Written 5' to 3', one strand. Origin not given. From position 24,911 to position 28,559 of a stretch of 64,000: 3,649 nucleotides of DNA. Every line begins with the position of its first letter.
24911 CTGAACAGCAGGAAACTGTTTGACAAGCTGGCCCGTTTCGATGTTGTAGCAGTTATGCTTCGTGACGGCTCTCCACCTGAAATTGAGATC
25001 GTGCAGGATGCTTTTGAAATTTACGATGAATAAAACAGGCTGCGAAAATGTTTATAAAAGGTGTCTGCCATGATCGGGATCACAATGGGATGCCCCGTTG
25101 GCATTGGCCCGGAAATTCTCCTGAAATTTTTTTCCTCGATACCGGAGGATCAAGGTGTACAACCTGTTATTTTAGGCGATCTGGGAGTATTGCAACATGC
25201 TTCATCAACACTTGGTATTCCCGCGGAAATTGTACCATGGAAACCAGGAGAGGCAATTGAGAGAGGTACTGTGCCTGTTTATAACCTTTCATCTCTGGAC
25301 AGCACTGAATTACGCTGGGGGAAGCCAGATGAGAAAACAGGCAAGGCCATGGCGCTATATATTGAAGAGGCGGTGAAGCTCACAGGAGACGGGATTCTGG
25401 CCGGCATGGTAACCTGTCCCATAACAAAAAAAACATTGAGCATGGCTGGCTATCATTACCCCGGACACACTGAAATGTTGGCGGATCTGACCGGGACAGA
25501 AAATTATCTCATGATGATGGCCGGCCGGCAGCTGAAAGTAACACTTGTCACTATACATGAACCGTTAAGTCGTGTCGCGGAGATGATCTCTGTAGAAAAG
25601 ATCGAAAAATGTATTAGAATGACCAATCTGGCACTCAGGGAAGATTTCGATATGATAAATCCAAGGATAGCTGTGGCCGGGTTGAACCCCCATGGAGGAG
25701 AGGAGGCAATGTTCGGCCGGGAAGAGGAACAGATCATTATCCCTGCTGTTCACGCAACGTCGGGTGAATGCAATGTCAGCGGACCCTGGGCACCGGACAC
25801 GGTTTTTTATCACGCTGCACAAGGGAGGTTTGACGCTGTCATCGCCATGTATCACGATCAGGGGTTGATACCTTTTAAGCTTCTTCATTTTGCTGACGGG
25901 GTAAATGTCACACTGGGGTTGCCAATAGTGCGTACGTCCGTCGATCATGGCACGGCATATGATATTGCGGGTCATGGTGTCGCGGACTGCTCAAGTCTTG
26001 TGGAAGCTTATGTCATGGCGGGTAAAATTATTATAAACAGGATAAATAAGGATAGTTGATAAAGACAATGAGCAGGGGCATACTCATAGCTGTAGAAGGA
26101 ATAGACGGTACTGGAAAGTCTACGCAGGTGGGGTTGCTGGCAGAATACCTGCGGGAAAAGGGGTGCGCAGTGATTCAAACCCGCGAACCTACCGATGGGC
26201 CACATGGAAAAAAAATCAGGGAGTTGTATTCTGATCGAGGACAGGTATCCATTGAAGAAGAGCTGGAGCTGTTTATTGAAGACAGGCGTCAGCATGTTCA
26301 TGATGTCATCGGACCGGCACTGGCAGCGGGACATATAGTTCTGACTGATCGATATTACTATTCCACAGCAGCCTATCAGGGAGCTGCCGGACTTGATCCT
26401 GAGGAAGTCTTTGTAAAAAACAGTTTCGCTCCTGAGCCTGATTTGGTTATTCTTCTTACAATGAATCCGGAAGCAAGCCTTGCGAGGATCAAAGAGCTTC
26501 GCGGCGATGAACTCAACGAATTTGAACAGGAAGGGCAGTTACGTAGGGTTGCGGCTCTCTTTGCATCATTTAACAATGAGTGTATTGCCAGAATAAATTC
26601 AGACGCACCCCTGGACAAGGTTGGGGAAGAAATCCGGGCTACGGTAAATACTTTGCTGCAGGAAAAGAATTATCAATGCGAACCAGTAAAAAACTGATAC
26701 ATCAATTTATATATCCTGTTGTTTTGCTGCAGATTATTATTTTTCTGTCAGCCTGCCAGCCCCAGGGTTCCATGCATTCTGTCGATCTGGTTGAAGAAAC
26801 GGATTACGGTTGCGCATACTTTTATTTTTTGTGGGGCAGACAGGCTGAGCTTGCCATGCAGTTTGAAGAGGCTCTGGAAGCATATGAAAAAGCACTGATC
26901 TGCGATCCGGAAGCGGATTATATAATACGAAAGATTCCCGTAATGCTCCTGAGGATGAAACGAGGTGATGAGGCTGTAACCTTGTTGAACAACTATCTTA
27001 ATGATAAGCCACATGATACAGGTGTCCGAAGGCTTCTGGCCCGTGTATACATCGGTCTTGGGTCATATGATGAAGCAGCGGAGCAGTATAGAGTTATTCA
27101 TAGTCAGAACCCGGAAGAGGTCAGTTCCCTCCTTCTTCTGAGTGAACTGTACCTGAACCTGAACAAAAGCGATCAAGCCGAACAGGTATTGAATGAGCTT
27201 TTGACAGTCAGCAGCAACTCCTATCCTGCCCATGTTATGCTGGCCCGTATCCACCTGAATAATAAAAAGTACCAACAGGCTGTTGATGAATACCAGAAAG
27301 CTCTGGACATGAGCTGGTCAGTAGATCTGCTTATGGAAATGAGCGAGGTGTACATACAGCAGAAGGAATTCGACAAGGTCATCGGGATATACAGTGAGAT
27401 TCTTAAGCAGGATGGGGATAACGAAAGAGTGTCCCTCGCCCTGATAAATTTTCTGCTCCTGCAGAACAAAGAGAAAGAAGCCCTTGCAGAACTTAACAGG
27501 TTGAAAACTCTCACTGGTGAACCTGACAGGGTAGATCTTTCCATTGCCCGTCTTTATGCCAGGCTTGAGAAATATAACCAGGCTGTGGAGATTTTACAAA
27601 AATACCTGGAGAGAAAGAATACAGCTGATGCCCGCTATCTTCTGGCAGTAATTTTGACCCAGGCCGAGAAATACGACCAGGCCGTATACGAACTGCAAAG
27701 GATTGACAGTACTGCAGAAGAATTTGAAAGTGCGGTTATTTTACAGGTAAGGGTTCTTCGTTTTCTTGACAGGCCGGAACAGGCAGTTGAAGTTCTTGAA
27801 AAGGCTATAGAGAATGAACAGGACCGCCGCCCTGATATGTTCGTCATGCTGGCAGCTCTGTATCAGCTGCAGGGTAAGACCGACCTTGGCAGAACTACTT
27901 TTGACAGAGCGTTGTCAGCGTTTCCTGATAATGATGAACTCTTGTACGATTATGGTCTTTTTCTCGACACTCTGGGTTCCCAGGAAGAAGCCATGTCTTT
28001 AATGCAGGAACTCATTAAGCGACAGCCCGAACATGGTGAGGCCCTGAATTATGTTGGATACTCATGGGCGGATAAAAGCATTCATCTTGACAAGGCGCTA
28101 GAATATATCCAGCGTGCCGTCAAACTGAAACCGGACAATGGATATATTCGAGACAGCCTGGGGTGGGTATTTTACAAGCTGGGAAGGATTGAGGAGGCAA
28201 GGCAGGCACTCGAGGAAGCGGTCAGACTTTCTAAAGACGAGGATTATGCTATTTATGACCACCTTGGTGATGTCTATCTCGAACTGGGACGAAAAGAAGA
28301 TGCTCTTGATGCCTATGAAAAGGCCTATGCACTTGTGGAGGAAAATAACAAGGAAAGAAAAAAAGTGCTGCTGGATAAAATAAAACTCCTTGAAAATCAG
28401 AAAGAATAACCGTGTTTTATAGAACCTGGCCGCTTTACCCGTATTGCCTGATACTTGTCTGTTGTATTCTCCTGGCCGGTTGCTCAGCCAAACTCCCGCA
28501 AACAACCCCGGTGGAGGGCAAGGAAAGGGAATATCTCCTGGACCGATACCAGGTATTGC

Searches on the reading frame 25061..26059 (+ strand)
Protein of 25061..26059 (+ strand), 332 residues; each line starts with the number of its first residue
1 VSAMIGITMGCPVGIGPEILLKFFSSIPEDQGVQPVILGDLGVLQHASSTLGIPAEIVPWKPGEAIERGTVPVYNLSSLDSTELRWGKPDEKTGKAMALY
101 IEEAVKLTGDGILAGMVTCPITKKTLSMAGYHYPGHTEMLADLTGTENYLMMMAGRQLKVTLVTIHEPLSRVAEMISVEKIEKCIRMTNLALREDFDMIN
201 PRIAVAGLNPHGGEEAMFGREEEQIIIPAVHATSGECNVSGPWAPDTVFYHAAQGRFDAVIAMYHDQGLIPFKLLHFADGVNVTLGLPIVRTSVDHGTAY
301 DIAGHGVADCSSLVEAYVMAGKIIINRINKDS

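Call 32: search_protein_families(library=ncbifam, proteins=[window:25061-26059:+], max_evalue=0.00001)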
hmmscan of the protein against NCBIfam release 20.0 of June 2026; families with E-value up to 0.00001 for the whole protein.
window:25061-26059:+ (332 aa): 7 families
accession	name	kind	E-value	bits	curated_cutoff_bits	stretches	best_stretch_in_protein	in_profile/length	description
TIGR00557.1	pdxA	equivalog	2.6e-111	372.1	290.35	1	5-323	2-319/320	4-hydroxythreonine-4-phosphate dehydrogenase PdxA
NF003699.0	PRK05312.1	equivalog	2.6e-100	336.1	378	1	4-326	6-335/340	4-hydroxythreonine-4-phosphate dehydrogenase PdxA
NF002992.0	PRK03743.1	equivalog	2e-85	287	470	1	3-322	5-326/333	4-hydroxythreonine-4-phosphate dehydrogenase PdxA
NF002744.0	PRK02746.1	equivalog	3e-76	256.8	425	1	4-327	11-343/346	4-hydroxythreonine-4-phosphate dehydrogenase PdxA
NF002891.0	PRK03371.1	equivalog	1.2e-73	248.2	583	1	1-320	1-322/326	D-threonate 4-phosphate dehydrogenase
NF002520.0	PRK01909.1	equivalog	1.6e-73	247.9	476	1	4-321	7-320/329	4-hydroxythreonine-4-phosphate dehydrogenase PdxA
NF003040.0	PRK03946.1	equivalog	2.9e-57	194.4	376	1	5-320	4-300/307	4-hydroxythreonine-4-phosphate dehydrogenase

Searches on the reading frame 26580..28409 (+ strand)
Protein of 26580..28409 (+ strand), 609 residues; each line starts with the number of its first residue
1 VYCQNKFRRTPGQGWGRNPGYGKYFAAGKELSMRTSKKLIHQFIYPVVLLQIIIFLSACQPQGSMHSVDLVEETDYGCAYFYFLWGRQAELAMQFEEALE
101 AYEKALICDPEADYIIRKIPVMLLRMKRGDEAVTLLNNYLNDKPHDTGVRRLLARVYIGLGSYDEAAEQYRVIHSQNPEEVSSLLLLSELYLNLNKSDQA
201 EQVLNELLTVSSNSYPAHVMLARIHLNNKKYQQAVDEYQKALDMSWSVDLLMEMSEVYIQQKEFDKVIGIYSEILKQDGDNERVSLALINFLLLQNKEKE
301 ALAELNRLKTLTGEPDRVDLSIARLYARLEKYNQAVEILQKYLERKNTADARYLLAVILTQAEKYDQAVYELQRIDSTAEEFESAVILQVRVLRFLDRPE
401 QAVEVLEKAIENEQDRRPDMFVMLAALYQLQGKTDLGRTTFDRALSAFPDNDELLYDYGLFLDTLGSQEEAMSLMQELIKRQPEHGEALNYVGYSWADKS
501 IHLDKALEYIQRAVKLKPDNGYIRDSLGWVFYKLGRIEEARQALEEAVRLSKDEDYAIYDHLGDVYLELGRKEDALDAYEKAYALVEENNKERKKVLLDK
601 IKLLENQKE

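Call 32: search_protein_families(library=ncbifam, proteins=[window:26580-28409:+], max_evalue=0.00001)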
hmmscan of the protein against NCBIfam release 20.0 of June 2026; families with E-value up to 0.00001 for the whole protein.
window:26580-28409:+ (609 aa): 27 families (the best 25 are shown)
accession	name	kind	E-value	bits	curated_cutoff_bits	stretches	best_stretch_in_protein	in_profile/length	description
TIGR02917.1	PEP_TPR_lipo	equivalog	6.4e-53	179.8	312.2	4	177-345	461-630/899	XrtA/PEP-CTERM system TPR-repeat protein PrsT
NF040959.1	MamA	equivalog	1.6e-37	128.9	200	4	398-540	52-192/204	magnetosome protein MamA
NF052415.1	T3SS_chap_SctY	equivalog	4.3e-30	104.4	70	1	178-243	3-68/106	type III secretion apparatus assembly chaperone SctY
TIGR02521.1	type_IV_pilW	equivalog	5.6e-27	94.8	154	2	399-518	47-166/234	type IV pilus biogenesis/stability protein PilW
NF047371.1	FlcA_CTERM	equivalog_domain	4.1e-20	71.8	300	1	82-244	235-376/646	periplasmic flagellar collar protein FlcA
TIGR02552.1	LcrH_SycD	equivalog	9.9e-20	70.6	104.8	0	526-591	57-121/136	SycD/LcrH family type III secretion system chaperone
NF033762.1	social_mot_Tgl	equivalog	2.4e-19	69.7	225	0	499-582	43-126/252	social motility TPR repeat lipoprotein Tgl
TIGR00540.1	TPR_hemY_coli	hypoth_equivalog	7.7e-17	61.1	142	2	123-241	271-385/385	heme biosynthesis-associated TPR protein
TIGR02795.1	tol_pal_ybgF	equivalog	6.2e-16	59.1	90.1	0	124-209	13-104/119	tol-pal system protein YbgF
NF008757.0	PRK11788.1-5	equivalog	1.4e-15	57.4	363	1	130-306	124-306/388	lipopolysaccharide assembly protein LapB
NF033920.0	C39_PA2778_fam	equivalog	3.7e-15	56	150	0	161-244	170-253/255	PA2778 family cysteine peptidase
NF052400.1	M48_BAM_BepA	equivalog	1.2e-14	54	570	0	257-369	316-429/483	beta-barrel assembly-enhancing protease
TIGR03939.1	PGA_TPR_OMP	equivalog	3.5e-14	52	366.65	0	271-414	42-185/800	poly-beta-1,6 N-acetyl-D-glucosamine export porin PgaA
NF008756.0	PRK11788.1-4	equivalog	1.9e-13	50.2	474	1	195-306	194-306/389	lipopolysaccharide assembly protein LapB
NF033758.1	gliding_GltE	equivalog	4.1e-12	45.8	225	0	195-287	236-329/411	adventurous gliding motility TPR repeat lipoprotein GltE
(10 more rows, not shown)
